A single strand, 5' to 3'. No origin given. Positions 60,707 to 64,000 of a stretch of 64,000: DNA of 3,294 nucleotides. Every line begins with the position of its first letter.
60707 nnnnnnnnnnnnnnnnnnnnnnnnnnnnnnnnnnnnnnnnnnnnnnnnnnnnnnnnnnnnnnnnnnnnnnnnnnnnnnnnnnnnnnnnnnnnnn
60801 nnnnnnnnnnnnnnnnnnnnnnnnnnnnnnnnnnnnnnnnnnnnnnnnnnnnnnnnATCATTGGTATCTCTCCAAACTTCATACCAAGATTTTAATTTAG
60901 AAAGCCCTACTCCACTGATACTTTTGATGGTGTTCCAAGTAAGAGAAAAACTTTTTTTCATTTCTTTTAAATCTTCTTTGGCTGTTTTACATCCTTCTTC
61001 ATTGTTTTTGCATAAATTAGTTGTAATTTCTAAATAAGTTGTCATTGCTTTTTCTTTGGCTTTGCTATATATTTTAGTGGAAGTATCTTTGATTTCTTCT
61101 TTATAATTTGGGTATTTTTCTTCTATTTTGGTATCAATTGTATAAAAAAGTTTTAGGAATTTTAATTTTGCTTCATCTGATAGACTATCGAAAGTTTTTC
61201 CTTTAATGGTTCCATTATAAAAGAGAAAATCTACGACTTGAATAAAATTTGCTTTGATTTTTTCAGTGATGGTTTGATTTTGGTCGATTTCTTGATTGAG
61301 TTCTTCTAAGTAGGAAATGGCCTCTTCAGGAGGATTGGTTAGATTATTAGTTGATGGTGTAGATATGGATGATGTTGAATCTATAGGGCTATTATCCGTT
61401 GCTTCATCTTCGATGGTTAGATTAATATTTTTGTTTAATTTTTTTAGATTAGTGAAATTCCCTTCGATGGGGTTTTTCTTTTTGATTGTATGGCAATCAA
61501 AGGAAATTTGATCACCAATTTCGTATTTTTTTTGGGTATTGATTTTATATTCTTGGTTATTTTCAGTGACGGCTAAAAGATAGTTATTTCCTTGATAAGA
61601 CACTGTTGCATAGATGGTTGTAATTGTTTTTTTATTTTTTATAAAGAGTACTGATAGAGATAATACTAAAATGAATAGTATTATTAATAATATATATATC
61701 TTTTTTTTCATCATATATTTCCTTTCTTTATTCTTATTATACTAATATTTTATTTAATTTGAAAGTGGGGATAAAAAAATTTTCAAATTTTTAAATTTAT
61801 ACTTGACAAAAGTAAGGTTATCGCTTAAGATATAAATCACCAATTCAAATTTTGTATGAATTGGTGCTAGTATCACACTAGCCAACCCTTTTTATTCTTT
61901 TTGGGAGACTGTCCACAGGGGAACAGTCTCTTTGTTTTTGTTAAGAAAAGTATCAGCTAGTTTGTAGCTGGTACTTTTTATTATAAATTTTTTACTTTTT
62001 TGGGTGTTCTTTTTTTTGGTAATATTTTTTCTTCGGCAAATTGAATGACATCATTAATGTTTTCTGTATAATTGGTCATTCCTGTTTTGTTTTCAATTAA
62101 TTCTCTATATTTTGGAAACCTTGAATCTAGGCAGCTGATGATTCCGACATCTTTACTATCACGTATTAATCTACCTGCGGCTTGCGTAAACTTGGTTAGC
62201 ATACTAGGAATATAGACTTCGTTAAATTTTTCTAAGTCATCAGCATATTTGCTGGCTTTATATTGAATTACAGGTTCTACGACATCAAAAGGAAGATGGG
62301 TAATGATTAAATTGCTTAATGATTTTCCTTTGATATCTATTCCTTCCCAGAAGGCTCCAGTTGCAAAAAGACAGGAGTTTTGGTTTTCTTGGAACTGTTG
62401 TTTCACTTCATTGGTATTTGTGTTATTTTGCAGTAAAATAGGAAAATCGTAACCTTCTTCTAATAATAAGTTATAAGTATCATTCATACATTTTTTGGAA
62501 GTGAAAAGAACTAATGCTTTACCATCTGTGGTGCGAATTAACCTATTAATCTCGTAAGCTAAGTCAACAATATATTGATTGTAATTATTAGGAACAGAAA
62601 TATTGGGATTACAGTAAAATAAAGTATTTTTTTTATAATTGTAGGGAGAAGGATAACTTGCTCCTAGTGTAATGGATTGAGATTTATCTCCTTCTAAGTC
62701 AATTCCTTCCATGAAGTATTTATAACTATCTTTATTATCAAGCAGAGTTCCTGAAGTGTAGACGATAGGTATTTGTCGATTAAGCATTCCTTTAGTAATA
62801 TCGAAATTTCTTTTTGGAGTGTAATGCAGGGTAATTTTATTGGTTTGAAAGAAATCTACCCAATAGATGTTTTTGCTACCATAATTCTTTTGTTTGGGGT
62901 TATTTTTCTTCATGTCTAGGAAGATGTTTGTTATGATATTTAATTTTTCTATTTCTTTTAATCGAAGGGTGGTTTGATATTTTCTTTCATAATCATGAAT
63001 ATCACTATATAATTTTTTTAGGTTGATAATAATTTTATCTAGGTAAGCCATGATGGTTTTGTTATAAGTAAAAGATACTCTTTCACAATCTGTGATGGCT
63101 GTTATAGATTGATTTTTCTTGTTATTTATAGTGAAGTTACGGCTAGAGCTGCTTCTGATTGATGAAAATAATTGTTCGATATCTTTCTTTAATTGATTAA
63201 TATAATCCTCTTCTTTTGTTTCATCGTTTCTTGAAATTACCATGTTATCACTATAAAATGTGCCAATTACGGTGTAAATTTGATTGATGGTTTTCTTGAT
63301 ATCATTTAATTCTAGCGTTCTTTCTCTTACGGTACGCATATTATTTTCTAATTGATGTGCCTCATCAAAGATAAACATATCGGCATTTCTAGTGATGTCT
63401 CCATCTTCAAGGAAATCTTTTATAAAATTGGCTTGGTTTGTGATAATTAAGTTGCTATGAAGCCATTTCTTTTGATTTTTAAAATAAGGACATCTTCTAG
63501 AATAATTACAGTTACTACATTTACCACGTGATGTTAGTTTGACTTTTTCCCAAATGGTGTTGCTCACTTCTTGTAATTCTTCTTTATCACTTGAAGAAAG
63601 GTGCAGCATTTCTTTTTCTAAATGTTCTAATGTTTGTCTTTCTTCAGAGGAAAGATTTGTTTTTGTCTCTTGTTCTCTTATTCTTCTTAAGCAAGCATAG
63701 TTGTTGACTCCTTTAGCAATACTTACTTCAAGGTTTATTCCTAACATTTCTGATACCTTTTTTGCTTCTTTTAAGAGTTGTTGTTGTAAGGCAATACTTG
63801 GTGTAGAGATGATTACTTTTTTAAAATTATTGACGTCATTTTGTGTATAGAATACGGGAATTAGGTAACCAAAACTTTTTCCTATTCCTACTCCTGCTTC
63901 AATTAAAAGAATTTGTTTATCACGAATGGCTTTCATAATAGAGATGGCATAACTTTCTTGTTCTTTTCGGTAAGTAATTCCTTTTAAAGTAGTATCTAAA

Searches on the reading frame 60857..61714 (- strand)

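Call 12: search_protein_families(library=pfam, proteins=[window:60857-61714:-], max_evalue=0.00001)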
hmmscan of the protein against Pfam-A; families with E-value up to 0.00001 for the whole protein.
window:60857-61714:- (286 aa): 0 families

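Call 46: search_protein_families(library=pfam, proteins=[window:60857-61714:-], max_evalue=0.1)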
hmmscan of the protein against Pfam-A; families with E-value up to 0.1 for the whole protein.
window:60857-61714:- (286 aa): 2 families
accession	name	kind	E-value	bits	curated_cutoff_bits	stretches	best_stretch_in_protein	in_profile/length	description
PF12791.13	RsgI_N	-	0.012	15.8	25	1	43-73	11-40/40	Anti-sigma factor N-terminus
PF17761.7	DUF1016_N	-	0.085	13.4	32.8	1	205-284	3-82/137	DUF1016 N-terminal domain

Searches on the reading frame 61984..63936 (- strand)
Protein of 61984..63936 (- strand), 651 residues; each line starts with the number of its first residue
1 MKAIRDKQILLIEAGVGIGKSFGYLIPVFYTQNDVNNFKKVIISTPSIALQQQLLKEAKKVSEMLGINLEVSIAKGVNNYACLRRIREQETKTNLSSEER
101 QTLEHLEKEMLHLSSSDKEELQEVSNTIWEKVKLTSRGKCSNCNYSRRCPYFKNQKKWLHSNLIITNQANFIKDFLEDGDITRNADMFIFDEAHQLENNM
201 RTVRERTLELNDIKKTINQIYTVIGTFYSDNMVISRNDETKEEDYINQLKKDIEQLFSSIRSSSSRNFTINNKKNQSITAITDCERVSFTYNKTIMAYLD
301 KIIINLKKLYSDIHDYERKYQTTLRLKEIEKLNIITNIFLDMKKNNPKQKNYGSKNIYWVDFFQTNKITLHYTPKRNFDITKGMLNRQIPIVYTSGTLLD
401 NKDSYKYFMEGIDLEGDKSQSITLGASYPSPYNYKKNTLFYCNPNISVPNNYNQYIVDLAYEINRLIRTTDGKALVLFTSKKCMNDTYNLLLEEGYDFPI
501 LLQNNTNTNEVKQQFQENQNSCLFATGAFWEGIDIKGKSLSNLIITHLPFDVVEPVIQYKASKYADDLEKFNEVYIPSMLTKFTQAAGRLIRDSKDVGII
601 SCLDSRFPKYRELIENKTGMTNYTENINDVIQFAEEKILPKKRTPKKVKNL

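Call 46: search_protein_families(library=pfam, proteins=[window:61984-63936:-], max_evalue=0.1)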
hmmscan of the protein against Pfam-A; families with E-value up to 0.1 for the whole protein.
window:61984-63936:- (651 aa): 5 families
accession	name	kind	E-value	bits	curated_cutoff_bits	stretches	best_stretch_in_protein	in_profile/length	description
PF13307.12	Helicase_C_2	-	2.4e-36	125.7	25.3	1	464-611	2-160/170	Helicase C-terminal domain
PF00270.35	DEAD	-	3.2e-13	50.2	26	2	3-89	10-93/167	DEAD/DEAH box helicase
PF06733.21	DEAD_2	-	4e-05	23.8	21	1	52-208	10-167/172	DEAD_2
PF00271.37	Helicase_C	-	5.7e-05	23.8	23.5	1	466-592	9-108/110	Helicase conserved C-terminal domain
PF18211.6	Csm1_B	-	0.046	14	26.4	0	480-525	29-74/94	Csm1 subunit domain B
